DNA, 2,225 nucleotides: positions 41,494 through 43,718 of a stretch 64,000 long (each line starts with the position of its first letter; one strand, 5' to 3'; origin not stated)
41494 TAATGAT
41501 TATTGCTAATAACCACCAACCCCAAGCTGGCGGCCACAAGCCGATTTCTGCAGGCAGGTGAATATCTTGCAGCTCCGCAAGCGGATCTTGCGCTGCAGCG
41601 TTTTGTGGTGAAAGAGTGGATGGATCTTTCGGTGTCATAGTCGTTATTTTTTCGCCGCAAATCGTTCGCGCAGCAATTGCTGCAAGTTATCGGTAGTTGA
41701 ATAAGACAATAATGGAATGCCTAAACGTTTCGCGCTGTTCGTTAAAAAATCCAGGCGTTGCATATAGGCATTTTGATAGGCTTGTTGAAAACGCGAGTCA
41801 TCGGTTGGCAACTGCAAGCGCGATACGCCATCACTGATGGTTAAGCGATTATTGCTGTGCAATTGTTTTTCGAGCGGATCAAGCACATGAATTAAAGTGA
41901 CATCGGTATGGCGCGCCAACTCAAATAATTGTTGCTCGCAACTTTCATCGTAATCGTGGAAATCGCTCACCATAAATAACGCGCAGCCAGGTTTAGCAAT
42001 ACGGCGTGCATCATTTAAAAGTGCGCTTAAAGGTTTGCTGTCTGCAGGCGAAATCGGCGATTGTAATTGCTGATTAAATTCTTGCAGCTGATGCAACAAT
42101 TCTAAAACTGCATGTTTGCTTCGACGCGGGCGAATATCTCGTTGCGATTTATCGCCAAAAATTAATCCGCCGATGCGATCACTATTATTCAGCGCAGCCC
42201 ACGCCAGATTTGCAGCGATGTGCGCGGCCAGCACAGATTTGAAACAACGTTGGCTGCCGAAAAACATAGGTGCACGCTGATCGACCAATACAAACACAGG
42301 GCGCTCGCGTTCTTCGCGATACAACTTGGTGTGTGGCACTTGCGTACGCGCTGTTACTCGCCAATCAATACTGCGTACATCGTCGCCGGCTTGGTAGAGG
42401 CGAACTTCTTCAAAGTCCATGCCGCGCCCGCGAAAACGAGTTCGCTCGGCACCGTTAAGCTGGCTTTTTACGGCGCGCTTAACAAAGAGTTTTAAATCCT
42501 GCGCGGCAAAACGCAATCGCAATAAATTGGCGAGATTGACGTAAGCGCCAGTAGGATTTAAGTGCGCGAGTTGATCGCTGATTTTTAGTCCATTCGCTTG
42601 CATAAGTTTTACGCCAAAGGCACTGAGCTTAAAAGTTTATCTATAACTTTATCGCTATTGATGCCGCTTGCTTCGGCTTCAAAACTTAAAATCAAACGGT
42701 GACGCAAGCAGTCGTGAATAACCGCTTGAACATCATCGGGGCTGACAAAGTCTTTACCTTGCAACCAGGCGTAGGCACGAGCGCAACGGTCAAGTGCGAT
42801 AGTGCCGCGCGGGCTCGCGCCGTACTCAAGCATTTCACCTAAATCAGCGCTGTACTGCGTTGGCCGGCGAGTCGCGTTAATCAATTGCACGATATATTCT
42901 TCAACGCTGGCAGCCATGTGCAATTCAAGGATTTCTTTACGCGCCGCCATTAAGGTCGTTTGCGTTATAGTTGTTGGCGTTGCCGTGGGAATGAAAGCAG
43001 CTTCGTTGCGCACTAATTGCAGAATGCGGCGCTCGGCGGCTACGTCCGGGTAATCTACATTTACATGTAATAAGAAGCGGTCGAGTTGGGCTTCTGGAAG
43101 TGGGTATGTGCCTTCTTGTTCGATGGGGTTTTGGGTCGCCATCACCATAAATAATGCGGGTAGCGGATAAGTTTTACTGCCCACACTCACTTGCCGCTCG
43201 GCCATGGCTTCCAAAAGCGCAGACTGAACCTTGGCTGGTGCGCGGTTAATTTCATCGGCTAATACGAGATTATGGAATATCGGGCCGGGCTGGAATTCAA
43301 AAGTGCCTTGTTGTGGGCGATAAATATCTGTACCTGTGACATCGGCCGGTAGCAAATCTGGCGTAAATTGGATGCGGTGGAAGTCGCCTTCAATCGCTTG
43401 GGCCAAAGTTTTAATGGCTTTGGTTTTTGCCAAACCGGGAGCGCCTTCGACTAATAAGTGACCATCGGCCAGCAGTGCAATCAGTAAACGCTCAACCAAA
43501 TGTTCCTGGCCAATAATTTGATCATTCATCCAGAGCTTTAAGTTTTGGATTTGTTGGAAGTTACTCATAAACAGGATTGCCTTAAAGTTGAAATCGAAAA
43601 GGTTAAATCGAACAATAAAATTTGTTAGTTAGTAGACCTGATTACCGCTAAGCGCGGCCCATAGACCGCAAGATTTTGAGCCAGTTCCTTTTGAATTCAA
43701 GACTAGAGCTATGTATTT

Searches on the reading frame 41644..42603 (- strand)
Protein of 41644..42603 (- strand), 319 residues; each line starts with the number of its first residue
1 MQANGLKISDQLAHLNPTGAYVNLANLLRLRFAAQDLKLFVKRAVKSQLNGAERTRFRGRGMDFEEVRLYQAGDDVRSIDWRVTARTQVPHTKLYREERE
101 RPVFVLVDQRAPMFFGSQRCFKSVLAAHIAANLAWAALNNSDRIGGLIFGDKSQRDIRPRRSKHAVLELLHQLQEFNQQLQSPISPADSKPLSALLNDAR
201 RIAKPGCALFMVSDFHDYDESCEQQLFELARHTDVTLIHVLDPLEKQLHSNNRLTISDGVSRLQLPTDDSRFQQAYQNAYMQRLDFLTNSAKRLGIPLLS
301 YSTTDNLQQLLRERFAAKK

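Call 79: search_protein_families(library=pfam, proteins=[window:41644-42603:-], max_evalue=0.00001)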
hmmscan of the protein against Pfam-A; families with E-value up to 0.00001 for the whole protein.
window:41644-42603:- (319 aa): 1 family
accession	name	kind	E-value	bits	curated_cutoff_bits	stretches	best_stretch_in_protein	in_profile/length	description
PF01882.25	DUF58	-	1.6e-40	139.1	23.4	1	66-281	1-211/216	Protein of unknown function DUF58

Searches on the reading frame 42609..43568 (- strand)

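Call 79: search_protein_families(library=pfam, proteins=[window:42609-43568:-], max_evalue=0.00001)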
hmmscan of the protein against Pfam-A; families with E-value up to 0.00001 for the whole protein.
window:42609-43568:- (319 aa): 4 families
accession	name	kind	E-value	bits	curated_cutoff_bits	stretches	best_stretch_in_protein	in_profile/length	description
PF07726.17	AAA_3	-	8.2e-66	220.3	27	1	37-167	1-131/131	ATPase family associated with various cellular activities (AAA)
PF17863.7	AAA_lid_2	-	3.5e-22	78.3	22.7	1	245-311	7-73/74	AAA lid domain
PF20030.5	bpMoxR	-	3.1e-20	72.6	27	1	9-183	5-178/205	MoxR domain in the MoxR-vWA-beta-propeller ternary systems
PF07728.20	AAA_5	-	6.2e-13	49.4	22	1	37-165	1-139/139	AAA domain (dynein-related subfamily)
